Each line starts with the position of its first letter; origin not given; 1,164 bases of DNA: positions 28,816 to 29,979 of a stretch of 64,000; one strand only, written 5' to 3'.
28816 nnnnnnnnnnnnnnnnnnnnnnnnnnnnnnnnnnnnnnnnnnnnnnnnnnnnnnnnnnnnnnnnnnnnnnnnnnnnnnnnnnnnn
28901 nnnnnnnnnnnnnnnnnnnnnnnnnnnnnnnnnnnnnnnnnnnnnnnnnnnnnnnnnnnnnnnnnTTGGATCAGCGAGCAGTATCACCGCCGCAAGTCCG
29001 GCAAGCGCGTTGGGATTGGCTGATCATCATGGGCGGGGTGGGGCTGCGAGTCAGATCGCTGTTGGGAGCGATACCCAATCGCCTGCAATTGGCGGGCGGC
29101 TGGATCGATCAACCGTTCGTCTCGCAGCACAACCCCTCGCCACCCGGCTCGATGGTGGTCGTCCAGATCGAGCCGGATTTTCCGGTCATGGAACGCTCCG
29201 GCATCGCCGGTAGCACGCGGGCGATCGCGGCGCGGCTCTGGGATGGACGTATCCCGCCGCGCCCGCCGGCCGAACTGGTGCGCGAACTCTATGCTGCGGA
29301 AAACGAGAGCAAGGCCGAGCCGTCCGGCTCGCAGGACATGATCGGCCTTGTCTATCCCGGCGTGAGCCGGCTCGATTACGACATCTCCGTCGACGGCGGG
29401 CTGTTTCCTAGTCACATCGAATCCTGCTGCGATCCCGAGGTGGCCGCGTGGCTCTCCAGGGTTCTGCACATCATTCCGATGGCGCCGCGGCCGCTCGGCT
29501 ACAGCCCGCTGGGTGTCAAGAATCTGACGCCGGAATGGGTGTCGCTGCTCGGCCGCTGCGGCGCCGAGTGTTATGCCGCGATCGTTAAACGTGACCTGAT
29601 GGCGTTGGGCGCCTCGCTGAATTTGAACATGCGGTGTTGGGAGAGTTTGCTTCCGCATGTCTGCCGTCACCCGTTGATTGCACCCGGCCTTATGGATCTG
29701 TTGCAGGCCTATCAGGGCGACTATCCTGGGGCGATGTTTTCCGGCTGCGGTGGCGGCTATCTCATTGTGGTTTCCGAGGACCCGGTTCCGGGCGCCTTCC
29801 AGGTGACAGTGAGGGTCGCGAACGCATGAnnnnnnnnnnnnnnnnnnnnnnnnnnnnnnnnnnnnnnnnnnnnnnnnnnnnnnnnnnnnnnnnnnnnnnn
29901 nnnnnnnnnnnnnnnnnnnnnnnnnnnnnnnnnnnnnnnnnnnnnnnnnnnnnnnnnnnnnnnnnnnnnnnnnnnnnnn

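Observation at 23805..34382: Candidate undescribed Leloir-like, GDP-linked salvage pathway for an L-hexose (best guess L-galactose)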

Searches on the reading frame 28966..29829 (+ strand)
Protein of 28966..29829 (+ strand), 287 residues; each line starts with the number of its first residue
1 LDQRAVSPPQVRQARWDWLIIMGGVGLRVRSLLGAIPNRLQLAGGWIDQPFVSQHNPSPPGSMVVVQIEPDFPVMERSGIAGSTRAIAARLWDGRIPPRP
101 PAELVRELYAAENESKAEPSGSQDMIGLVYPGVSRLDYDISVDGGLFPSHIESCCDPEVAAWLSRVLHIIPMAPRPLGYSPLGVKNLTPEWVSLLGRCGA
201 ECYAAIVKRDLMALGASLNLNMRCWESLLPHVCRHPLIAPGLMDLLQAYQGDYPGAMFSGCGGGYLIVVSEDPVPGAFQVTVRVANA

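Call 4: search_protein_families(library=pfam, proteins=[window:28966-29829:+])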
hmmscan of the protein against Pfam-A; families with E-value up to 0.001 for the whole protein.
window:28966-29829:+ (287 aa): 0 families

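Call 5: search_protein_families(library=ncbifam, proteins=[window:28966-29829:+])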
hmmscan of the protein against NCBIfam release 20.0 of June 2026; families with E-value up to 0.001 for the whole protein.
window:28966-29829:+ (287 aa): 0 families

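Call 7: search_solved_structures(query=window:28966-29829:+, max_evalue=1, show_alignments=2)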
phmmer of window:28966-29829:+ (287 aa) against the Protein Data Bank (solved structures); distinct sequences matched with E-value up to 1: 1.
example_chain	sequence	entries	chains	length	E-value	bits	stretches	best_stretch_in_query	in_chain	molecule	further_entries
9iip_A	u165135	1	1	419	0.23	14.2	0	235-275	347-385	L-fucokinase/L-fucose-1-P guanylyltransferase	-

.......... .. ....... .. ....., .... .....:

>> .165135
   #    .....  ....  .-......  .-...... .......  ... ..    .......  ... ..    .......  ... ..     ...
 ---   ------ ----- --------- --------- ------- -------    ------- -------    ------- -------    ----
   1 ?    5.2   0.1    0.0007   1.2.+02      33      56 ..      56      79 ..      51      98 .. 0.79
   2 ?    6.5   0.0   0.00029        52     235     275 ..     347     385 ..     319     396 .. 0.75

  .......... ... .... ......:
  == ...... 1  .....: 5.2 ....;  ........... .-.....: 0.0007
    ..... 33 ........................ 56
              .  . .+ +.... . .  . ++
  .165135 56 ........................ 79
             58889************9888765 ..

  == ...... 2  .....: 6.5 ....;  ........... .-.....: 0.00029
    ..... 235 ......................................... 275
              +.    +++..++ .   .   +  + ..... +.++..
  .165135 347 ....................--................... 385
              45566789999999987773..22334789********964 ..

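Call 11: find_homologous_proteins(query=window:29029-29829:+, max_evalue=0.001)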
Query window:29029-29829:+ (266 aa): 6867 proteins with E <= 0.001 among 8000 candidates; the best 120 are listed.
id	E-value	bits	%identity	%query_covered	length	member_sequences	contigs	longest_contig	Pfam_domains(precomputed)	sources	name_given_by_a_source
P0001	1.5e-173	594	98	100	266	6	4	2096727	-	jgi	jgi:hypothetical protein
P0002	1.1e-153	529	86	99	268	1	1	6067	-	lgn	-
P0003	4.3e-145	501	83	97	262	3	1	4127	-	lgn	-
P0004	5.9e-142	490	79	99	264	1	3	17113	-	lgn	-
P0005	1.7e-141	489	81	99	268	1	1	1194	-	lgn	-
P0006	7.3e-137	474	77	100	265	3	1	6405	-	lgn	-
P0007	7.8e-131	454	73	99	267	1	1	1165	-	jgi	jgi:hypothetical protein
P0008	1.2e-129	450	73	99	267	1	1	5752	-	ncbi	-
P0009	2.7e-129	449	74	97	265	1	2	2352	-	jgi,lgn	jgi:hypothetical protein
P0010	3.7e-129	448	74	97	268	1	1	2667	-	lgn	-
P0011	4.6e-129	448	75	99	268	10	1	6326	-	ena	-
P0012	6.7e-129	447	74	97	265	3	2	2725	-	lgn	-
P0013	7.3e-129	447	74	97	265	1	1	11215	-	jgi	jgi:hypothetical protein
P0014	1.5e-128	446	75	97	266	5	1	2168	-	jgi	-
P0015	1.6e-128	446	74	100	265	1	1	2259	-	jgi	jgi:hypothetical protein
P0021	5.4e-128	444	73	97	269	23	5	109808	-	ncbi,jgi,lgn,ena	jgi:hypothetical protein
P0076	2.9e-125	436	72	97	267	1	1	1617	-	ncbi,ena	-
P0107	8.6e-125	434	70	97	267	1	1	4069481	-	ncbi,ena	-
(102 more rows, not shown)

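Call 12: find_encoding_contigs(protein=P0107, flank=10000, max_places=3)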
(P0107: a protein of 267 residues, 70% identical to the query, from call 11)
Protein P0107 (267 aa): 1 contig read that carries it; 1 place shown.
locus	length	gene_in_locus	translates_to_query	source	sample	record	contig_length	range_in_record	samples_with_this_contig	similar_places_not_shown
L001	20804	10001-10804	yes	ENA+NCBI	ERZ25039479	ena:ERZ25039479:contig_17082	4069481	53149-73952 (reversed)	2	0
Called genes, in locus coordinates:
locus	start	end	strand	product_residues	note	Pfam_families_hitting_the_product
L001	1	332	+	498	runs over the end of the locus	PF01261:AP_endonuc_2, PF06439:3keto-disac_hyd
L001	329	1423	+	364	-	PF01408:GFO_IDH_MocA, PF02894:GFO_IDH_MocA_C, PF22725:GFO_IDH_MocA_C3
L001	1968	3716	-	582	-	PF23914:TPR_CcmH_CycH (weak), PF00515:TPR_1, PF13414:TPR_11, PF14559:TPR_19, PF13414:TPR_11, PF13424:TPR_12, PF13432:TPR_16, PF00515:TPR_1, +12 more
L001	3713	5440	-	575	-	PF02543:Carbam_trans_N, PF16861:Carbam_trans_C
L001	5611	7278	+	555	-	-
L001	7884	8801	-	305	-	PF02311:AraC_binding, PF00165:HTH_AraC (weak), PF12833:HTH_18, PF00165:HTH_AraC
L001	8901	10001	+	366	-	PF01073:3Beta_HSD (weak), PF01370:Epimerase, PF16363:GDP_Man_Dehyd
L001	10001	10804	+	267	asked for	-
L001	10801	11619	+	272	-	PF01467:CTP_transf_like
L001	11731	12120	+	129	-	PF05025:RbsD_FucU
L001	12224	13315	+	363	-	PF00483:NTP_transferase, PF12804:NTP_transf_3, PF22640:ManC_GMP_beta-helix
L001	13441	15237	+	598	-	PF00515:TPR_1, PF13414:TPR_11, PF13424:TPR_12, PF13432:TPR_16, PF14559:TPR_19, PF13414:TPR_11, PF13414:TPR_11, PF13432:TPR_16, +22 more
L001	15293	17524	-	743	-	PF18961:DUF5703_N, PF22124:Glyco_hydro_95_cat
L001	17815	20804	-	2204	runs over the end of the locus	PF01835:MG2, PF07703:A2M_BRD, PF00207:A2M, PF07678:TED_complement, PF17973:bMG10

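Call 13: find_encoding_contigs(protein=P0021, flank=10000, max_places=3)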
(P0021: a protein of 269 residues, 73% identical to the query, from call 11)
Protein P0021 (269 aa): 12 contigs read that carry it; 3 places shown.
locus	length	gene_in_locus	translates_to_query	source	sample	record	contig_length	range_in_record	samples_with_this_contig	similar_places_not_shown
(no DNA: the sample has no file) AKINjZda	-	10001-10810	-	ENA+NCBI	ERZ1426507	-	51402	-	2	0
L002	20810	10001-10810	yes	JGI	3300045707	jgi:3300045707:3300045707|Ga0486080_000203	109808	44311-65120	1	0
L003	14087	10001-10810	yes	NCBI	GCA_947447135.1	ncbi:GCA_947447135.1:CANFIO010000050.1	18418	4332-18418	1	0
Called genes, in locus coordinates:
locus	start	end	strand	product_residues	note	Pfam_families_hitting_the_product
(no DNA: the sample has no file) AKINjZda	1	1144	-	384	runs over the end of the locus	PF02670:DXP_reductoisom, PF08436:DXP_redisom_C, PF13288:DXPR_C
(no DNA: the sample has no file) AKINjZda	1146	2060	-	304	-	PF01148:CTP_transf_1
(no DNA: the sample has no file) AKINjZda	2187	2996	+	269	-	PF01557:FAA_hydrolase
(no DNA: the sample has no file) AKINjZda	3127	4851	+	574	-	PF00587:tRNA-synt_2b, PF04073:tRNA_edit, PF03129:HGTP_anticodon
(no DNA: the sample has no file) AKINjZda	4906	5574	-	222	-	PF11967:RecO_N, PF02565:RecO_C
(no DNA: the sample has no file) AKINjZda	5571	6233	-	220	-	PF04367:DUF502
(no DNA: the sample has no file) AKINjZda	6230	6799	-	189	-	PF02130:YbeY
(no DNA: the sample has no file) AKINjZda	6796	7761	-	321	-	PF01695:IstB_IS21, PF02562:PhoH, PF13245:AAA_19 (weak), PF13604:AAA_30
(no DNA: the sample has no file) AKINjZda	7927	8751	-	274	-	PF02311:AraC_binding, PF12833:HTH_18, PF00165:HTH_AraC (weak)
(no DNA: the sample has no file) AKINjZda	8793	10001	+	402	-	PF01073:3Beta_HSD (weak), PF01370:Epimerase, PF05368:NmrA (faint), PF16363:GDP_Man_Dehyd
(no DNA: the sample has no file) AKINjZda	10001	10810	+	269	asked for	-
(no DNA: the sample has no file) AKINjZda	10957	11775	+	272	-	PF01467:CTP_transf_like (weak)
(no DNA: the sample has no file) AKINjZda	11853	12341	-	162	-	PF11969:DcpS_C (weak), PF01230:HIT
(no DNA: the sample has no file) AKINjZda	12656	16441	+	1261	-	PF02463:SMC_N, PF13175:AAA_15, PF13304:AAA_21 (weak), PF13476:AAA_23, PF06470:SMC_hinge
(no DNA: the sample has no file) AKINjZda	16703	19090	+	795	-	-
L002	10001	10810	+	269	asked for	-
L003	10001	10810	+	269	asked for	-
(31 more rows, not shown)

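Call 20: find_related_loci(query=A1, collection=genome_contigs, flank=10000)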
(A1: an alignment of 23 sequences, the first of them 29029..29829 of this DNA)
Query A1 (266 aa) in genome_contigs; peptide patterns used: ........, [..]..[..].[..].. (x = any residue, [..] = any of these).
355 stretches matched a pattern; 244 encode a relative of the query (tblastn E <= 1e-3); the best 80 are kept; 80 distinct loci.
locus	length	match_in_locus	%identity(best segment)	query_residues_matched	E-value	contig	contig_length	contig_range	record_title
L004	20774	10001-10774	73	8-265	2e-128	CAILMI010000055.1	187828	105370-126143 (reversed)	MAG: uncultured Verrucomicrobia subdivision 3 bacterium isolate KT_bin-0898 genome assembly, contig: bin-0898:55/70, who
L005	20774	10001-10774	74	8-265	1e-128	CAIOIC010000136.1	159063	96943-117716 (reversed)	MAG: uncultured Verrucomicrobia subdivision 3 bacterium isolate KTt_bin-0432 genome assembly, contig: bin-0432:136/136,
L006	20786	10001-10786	74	2-263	6e-128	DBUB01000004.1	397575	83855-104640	MAG TPA_asm: Alphaproteobacteria bacterium UBA1301 UBA1301_contig_319, whole genome shotgun sequence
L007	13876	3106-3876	73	8-264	6e-128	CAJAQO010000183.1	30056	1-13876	MAG: uncultured Verrucomicrobia subdivision 3 bacterium isolate B-2_bin-237 genome assembly, contig: bin-237:183/335, wh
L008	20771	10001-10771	72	8-264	2e-126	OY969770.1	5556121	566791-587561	MAG: Candidatus Acidoferrales bacterium isolate MFD09222.bin.1.52 genome assembly, chromosome: 1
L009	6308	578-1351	72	8-265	2e-126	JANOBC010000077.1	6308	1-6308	MAG: Limisphaerales bacterium isolate VAR_18_metabat_238 VAR_18_k141_1498449, whole genome shotgun sequence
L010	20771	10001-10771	70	10-266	2e-127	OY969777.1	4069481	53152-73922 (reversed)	MAG: uncultured Verrucomicrobiae bacterium isolate MFD01689.bin.c.1 genome assembly, chromosome: 1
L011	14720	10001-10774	73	8-265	3e-126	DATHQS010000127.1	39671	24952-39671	MAG TPA_asm: Candidatus Acidiferrales bacterium isolate SMAG_U12745 k141_733286, whole genome shotgun sequence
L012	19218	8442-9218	72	8-266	3e-126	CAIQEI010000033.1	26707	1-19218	MAG: uncultured Verrucomicrobia subdivision 3 bacterium isolate Umea3p4_bin-0310 genome assembly, contig: bin-0310:033/1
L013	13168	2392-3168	72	8-266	5e-126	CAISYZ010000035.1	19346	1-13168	MAG: uncultured Verrucomicrobia subdivision 3 bacterium isolate AM_bin-2963 genome assembly, contig: bin-2963:035/260, w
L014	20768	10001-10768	72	8-263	1e-125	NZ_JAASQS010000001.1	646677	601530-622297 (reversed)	Rhizomicrobium electricum strain DSM 21034 Ga0373321_01, whole genome shotgun sequence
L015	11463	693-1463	72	8-264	1e-125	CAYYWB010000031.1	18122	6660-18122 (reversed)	MAG TPA_asm: uncultured Bifidobacteriaceae bacterium isolate binchicken_co3_427 genome assembly, contig: NODE_9943_lengt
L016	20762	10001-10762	72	12-265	1e-125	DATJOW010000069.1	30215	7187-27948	MAG TPA_asm: Candidatus Acidoferrum sp. isolate SMAG_U14897 k141_4347348, whole genome shotgun sequence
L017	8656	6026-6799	71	8-265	3e-125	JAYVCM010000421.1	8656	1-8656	MAG: Limisphaerales bacterium isolate GL32_Down_metabat_63 GL32_Down_metabat_63_420, whole genome shotgun sequence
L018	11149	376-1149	71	8-265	2e-125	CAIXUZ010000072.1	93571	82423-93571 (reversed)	MAG: uncultured Verrucomicrobia subdivision 3 bacterium isolate MJ-time_bin-1719 genome assembly, contig: bin-1719:72/82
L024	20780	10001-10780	70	6-265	1e-124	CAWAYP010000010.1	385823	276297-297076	MAG: uncultured Verrucomicrobiae bacterium isolate MFD05580.bin.1.99 genome assembly, contig: contig_42866, whole genome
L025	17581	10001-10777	69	8-266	3e-124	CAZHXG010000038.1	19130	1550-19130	MAG TPA_asm: uncultured Bifidobacteriaceae bacterium isolate binchicken_co54_528 genome assembly, contig: NODE_5069_leng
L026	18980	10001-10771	72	8-264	5e-124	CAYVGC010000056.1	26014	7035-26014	MAG TPA_asm: uncultured Bifidobacteriaceae bacterium isolate binchicken_co3_426 genome assembly, contig: NODE_5828_lengt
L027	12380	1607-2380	71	8-265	9e-124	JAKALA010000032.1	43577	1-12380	MAG: bacterium isolate WY5.bin105 NODE_1196_length_43577_cov_2.033441, whole genome shotgun sequence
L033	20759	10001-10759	72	12-264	1e-123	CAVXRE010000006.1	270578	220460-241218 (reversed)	MAG: uncultured Verrucomicrobiae bacterium isolate MFD01223.bin.1.112 genome assembly, contig: contig_15289, whole genom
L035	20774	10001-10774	72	8-265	1e-123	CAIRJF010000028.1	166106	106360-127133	MAG: uncultured Verrucomicrobia subdivision 3 bacterium isolate AM2_bin-1229 genome assembly, contig: bin-1229:28/40, wh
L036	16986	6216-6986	71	8-264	1e-123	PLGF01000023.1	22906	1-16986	MAG: Verrucomicrobiales bacterium isolate bog_1405 73.20110800_S3D.48_contig_1447, whole genome shotgun sequence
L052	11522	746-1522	70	6-264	1e-122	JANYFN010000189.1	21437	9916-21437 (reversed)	MAG: Limisphaerales bacterium isolate 339R_metabinner_32 339R_k141_1255298, whole genome shotgun sequence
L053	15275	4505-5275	70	8-264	2e-122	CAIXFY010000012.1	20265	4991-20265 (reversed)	MAG: uncultured Verrucomicrobia subdivision 3 bacterium isolate VK1_bin-0319 genome assembly, contig: bin-0319:12/85, wh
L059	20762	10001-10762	72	12-265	6e-122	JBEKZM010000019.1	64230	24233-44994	MAG: Verrucomicrobiota bacterium isolate SPRUCE 6 SPRUCE_6_19, whole genome shotgun sequence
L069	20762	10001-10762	72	12-265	2e-121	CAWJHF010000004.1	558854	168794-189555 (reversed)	MAG: uncultured Verrucomicrobiae bacterium isolate MFD01231.bin.1.64 genome assembly, contig: contig_14153, whole genome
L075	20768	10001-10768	72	8-263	4e-121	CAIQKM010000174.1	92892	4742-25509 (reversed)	MAG: uncultured Verrucomicrobia subdivision 3 bacterium isolate AM-2014-D2_bin-264 genome assembly, contig: bin-264:174/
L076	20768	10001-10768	71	8-263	1e-120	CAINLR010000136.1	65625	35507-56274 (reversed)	MAG: uncultured Verrucomicrobia subdivision 3 bacterium isolate MJ-time_bin-3030 genome assembly, contig: bin-3030:136/1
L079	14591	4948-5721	71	8-265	6e-121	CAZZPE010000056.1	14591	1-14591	MAG TPA_asm: uncultured Bifidobacteriaceae bacterium isolate binchicken_co3_607 genome assembly, contig: NODE_13394_leng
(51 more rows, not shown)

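Call 21: predict_structure(alignment_id=A1)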
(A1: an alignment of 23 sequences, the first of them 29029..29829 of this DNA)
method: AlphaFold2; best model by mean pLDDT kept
length: 266 residues; sequences in the alignment: 23
mean_pLDDT: 57.8   pTM: 0.59
mean pLDDT of the five models: 57.8, 53.0, 52.9, 50.9, 47.8
residues with pLDDT >= 90: 9; 70-90: 76; 50-70: 77; < 50: 104
segments of 3 or more residues with pLDDT < 50: 11-61, 97-103, 108-134, 161-164, 240-242, 260-266
pLDDT, mean of each block of 10 residues (from residue 1): 55 32 30 36 30 30 69 76 67 59 47 34 32 61 77 58 56 63 78 84 71 64 86 77 72 69 44
secondary structure, 60 per line:
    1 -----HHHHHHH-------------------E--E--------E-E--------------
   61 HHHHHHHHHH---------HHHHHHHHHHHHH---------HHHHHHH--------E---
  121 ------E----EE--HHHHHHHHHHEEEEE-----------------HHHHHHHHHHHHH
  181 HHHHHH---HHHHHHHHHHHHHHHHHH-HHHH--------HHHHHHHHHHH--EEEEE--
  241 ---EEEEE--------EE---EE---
elements in order: H6-12 H61-70 H80-92 H102-108 H136-145 E146-150 H168-186 H190-207 H209-212 H221-231 E234-238 E244-248

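Call 22: search_solved_structures(query=A1, max_evalue=10, show_alignments=3)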
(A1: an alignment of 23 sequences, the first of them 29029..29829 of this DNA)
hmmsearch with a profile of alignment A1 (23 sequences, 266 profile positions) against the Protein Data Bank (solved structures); distinct sequences matched with E-value up to 10: 3.
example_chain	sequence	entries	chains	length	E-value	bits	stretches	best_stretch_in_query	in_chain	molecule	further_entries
8tq6_F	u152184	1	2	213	1.3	11.3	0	95-136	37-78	Fab B1.23.2 Heavy Chain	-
1keg_H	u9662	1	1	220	1.5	11.2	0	95-135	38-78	Anti-(6-4) photoproduct antibody 64M-2 Fab (heavy chain)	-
1ehl_H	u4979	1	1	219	1.5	11.2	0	95-135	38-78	ANTI-(6-4) PHOTOPRODUCT ANTIBODY 64M-2 FAB (HEAVY CHAIN)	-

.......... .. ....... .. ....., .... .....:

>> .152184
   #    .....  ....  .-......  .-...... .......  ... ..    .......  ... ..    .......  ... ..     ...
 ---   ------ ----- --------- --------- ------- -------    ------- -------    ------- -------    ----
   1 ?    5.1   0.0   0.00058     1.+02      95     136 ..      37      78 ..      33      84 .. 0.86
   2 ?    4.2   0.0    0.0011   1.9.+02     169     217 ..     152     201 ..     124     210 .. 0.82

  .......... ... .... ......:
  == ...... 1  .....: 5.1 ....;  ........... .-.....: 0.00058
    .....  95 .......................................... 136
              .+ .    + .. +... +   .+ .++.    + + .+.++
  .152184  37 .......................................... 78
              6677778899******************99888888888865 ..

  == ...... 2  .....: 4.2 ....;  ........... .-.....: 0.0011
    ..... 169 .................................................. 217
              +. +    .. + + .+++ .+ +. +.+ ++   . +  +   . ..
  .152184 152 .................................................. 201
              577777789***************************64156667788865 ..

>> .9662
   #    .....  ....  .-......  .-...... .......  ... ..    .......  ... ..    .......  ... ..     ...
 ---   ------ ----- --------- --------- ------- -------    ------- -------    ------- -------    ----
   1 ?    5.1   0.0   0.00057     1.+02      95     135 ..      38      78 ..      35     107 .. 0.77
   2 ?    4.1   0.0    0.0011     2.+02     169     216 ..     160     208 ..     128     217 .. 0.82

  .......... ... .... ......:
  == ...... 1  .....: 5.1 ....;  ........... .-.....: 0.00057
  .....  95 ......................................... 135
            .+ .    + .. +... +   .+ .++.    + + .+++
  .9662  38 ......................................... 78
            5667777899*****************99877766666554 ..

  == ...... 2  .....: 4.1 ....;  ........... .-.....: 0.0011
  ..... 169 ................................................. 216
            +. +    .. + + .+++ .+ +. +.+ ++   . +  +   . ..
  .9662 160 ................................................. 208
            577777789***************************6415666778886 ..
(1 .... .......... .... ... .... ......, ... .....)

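Call 23: search_protein_representatives(alignment_id=A1)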
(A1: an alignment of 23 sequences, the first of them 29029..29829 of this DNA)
Query: 23 sequences, 266 profile positions. Proteins with E-value up to 0.001 (for the whole library): 744; up to 1e-10: 506; up to 1e-30: 154. The best 150 are listed.
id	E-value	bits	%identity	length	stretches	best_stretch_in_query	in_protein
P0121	2.9e-122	423.3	-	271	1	5-264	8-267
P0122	1.8e-94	332.2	-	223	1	42-264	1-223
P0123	3.1e-89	315.0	-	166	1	4-165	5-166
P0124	2.3e-88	312.2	-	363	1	10-222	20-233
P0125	4.1e-81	288.4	-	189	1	5-155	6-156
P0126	1.8e-77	276.5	-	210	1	75-243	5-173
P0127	2.5e-77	276.0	-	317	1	7-183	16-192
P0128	1.5e-75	270.1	-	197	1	4-144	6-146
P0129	4.9e-74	265.2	-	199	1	4-137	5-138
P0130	7.6e-74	264.6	-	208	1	28-195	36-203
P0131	1.8e-69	250.2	-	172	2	72-186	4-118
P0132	3.0e-67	243.0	-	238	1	74-226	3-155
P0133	6.2e-67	241.9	-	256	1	9-261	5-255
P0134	1.3e-66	240.9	-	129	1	138-265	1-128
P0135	6.0e-66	238.7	-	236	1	42-173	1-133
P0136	1.2e-65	237.6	-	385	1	10-264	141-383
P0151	2.8e-54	200.4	-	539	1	15-262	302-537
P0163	4.6e-50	186.6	-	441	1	13-262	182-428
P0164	4.9e-50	186.5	-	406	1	14-262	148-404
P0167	5.2e-49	183.2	-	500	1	6-253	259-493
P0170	2.6e-48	180.9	-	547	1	12-264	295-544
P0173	1.2e-47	178.6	-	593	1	13-264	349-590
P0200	1.8e-41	158.4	-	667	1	14-260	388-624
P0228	1.4e-37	145.7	-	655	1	5-262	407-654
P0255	9.6e-34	133.1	-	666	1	14-263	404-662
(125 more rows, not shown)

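Call 24: search_protein_families(library=pfam, proteins=[P0136, P0151, P0163, P0164, P0167, P0170, P0173, P0200, P0228, P0255], max_evalue=0.01)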
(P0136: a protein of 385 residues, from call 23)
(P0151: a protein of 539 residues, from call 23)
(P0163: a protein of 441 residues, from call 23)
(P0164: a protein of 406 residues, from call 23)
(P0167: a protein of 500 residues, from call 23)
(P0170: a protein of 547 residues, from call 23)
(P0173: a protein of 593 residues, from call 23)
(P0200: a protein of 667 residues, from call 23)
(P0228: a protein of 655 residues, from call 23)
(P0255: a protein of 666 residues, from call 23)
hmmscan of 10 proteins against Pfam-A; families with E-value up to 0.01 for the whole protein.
P0136 (385 aa): 1 family
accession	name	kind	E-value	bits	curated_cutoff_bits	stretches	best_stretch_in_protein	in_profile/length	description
PF01467.32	CTP_transf_like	-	7.8e-12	46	21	1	8-98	2-89/133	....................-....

P0151 (539 aa): 2 families
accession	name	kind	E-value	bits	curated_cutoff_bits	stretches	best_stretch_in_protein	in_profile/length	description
PF01467.32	CTP_transf_like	-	1.9e-23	83.6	21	2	26-160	2-132/133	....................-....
PF06574.18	FAD_syn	-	0.00056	20.2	27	0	168-195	5-32/158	FAD synthetase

P0163 (441 aa): 1 family
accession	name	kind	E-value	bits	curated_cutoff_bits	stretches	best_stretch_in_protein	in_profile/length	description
PF01467.32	CTP_transf_like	-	3.9e-07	30.8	21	1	34-123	2-88/133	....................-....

P0164 (406 aa): 1 family
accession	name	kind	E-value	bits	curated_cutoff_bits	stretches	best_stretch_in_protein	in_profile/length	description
PF01467.32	CTP_transf_like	-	1.1e-08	35.8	21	1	17-144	3-132/133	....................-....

P0167 (500 aa): 1 family
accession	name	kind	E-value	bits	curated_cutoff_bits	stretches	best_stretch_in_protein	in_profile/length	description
PF13524.12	Glyco_trans_1_2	-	0.0023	18.4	25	1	179-250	64-131/144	Glycosyl transferase-like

P0170 (547 aa): 1 family
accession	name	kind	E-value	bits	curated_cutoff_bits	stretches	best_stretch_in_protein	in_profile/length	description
PF01467.32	CTP_transf_like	-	2e-12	47.9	21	1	153-248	2-94/133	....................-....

P0173 (593 aa): 3 families
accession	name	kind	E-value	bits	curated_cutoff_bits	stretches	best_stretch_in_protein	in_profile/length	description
PF05336.19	rhaM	-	2e-19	70.2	23.4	1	11-109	4-103/105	L-rhamnose mutarotase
PF01467.32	CTP_transf_like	-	1.6e-13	51.4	21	1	219-346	2-131/133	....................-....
PF08544.19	GHMP_kinases_C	-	0.0092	16.8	21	0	515-575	5-66/85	GHMP kinases C terminal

P0200 (667 aa): 6 families
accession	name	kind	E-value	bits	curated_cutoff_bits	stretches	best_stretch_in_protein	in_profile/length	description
PF00535.33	Glycos_transf_2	-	2.1e-28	99.8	23.3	1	16-135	1-117/168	Glycosyl transferase family 2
PF13641.12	Glyco_tranf_2_3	-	1.6e-14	54.9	27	1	14-238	2-227/230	Glycosyltransferase like family 2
PF10111.15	Glyco_tranf_2_2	-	3.9e-11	43.4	27.3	1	16-115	1-100/276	Glycosyltransferase like family 2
PF13632.12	Glyco_trans_2_3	-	8.7e-10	39.2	27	1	99-294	1-196/198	Glycosyl transferase family group 2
PF13506.12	Glyco_transf_21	-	0.00016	21.7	21.7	1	91-223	25-155/174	Glycosyl transferase family 21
PF08544.19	GHMP_kinases_C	-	0.0065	17.3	21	0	553-614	5-67/85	GHMP kinases C terminal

P0228 (655 aa): 3 families
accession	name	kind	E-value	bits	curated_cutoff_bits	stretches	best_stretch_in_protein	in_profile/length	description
PF01048.26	PNP_UDP_1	-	6.7e-12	45.7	25.1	1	8-247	3-228/233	Phosphorylase superfamily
PF08544.19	GHMP_kinases_C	-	1.3e-06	29.1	21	1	578-644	2-71/85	GHMP kinases C terminal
PF01467.32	CTP_transf_like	-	4.9e-05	24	21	1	296-379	6-86/133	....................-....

P0255 (666 aa): 1 family
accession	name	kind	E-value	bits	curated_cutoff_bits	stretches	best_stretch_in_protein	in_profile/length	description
PF01467.32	CTP_transf_like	-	1.3e-17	64.6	21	1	224-352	2-132/133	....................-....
